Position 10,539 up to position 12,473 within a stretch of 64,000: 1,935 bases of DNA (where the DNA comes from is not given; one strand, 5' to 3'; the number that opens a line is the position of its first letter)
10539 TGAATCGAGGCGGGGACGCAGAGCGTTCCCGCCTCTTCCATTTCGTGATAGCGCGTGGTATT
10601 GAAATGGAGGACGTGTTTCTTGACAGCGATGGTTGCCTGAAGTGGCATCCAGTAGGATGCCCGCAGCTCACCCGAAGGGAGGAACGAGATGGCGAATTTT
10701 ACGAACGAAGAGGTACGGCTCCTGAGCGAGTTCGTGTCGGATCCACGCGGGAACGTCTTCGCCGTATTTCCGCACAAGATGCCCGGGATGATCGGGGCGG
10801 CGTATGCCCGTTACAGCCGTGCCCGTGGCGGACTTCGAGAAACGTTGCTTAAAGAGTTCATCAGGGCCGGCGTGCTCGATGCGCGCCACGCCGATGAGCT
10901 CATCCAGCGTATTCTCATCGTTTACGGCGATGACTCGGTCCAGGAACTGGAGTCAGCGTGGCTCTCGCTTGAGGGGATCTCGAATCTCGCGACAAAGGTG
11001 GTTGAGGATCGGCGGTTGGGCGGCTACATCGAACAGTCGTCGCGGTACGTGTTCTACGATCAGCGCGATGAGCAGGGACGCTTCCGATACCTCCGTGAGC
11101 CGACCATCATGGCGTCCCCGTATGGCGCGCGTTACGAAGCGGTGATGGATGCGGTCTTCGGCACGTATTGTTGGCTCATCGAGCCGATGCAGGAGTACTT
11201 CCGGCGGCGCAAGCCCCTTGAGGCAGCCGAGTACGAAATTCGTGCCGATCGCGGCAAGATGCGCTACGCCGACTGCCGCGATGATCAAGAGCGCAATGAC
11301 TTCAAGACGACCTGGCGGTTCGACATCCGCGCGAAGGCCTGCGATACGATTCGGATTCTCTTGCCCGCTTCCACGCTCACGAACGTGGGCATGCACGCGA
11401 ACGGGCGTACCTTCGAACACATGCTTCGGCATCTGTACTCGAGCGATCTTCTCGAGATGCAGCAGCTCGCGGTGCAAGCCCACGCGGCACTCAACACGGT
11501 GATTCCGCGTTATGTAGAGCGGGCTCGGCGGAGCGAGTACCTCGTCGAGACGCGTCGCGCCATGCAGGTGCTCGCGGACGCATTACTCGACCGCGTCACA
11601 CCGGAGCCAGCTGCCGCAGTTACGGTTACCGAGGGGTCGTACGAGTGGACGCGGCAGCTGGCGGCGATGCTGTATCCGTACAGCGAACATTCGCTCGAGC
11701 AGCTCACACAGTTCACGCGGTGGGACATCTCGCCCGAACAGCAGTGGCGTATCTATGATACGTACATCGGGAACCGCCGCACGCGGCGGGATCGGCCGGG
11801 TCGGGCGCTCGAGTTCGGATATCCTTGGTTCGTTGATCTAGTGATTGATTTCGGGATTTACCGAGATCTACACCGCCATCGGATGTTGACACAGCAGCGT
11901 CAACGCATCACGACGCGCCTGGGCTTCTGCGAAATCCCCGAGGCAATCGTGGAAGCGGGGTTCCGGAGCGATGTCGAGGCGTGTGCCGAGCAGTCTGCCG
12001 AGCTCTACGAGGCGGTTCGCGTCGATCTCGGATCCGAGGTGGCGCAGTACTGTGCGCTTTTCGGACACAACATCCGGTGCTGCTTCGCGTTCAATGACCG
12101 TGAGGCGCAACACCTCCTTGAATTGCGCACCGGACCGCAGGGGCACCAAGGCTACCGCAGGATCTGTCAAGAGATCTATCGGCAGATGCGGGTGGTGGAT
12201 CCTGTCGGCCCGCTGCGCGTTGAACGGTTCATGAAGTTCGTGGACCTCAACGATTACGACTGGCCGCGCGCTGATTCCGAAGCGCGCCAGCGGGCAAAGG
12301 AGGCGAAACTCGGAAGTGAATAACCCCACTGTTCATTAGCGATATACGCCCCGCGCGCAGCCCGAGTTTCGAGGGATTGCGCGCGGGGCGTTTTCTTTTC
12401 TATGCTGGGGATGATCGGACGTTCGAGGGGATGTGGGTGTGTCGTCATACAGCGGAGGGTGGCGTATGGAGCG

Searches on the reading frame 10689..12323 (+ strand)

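Call 47: search_protein_families(library=pfam, proteins=[window:10689-12323:+], max_evalue=0.00001)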
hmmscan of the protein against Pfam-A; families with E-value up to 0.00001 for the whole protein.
window:10689-12323:+ (544 aa): 1 family
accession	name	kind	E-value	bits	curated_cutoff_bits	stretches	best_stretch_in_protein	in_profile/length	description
PF02511.20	Thy1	-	7.6e-29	101.3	24.8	2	62-273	33-190/191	Thymidylate synthase complementing protein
